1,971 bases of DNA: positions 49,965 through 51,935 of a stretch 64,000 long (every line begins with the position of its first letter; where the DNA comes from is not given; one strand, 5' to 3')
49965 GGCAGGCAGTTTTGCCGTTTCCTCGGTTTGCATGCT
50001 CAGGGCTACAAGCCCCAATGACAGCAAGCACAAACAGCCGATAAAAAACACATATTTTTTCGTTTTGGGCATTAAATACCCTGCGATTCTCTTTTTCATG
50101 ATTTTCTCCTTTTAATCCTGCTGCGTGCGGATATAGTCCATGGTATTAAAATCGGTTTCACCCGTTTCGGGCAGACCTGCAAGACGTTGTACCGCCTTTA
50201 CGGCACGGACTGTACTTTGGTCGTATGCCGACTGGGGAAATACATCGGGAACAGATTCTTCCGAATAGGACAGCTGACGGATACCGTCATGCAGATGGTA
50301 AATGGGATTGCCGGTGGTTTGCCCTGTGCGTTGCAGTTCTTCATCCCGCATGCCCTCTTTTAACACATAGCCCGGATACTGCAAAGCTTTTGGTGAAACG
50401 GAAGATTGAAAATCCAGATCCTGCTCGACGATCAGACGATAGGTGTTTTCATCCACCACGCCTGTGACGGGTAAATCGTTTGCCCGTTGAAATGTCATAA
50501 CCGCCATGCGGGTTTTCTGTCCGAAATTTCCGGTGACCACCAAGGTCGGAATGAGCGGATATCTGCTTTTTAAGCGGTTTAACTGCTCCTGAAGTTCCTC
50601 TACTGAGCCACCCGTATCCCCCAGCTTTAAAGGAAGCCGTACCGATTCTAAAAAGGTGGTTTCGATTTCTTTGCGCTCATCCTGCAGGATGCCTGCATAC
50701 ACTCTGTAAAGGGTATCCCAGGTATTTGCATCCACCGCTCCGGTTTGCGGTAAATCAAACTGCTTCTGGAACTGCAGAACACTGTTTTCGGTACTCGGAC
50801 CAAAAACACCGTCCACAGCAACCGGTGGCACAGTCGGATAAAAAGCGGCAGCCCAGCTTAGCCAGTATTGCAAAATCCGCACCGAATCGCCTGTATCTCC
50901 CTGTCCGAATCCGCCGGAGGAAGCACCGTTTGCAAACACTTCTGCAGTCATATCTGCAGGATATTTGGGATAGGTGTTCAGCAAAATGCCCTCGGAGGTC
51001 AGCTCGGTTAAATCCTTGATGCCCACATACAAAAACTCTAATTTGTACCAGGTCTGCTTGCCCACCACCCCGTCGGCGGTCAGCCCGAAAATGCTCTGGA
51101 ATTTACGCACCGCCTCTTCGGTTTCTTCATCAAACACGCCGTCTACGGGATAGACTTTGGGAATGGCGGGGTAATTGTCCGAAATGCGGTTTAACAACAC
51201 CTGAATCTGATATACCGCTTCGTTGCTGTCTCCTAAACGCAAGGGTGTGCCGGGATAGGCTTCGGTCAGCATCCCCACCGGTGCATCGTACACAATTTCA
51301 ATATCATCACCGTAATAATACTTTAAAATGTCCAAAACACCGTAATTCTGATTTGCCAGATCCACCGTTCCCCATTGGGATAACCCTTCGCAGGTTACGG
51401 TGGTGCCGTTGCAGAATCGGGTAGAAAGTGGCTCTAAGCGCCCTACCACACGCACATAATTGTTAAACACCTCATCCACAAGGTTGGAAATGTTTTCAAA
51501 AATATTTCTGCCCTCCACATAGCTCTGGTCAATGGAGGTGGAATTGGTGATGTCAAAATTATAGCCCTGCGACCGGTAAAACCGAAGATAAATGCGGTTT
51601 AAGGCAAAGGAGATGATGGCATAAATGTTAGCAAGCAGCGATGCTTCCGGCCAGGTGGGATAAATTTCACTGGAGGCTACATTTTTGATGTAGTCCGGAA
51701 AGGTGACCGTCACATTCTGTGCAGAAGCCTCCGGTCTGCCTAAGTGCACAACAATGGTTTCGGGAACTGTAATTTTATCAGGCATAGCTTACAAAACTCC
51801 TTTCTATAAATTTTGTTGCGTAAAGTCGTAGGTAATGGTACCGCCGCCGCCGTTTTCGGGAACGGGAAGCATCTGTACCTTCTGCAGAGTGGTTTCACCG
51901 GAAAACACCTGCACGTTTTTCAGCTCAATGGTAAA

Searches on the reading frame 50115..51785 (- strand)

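Call 74: search_protein_families(library=pfam, proteins=[window:50115-51785:-], max_evalue=0.00001)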
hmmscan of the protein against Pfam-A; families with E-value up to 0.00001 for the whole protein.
window:50115-51785:- (557 aa): 2 families
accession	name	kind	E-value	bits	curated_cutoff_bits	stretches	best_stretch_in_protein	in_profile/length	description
PF01471.23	PG_binding_1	-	6.2e-60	199.7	23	4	392-451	2-56/57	Putative peptidoglycan binding domain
PF09374.15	PG_binding_3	-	1.8e-07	31.7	24.6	0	301-336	2-31/76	Predicted Peptidoglycan domain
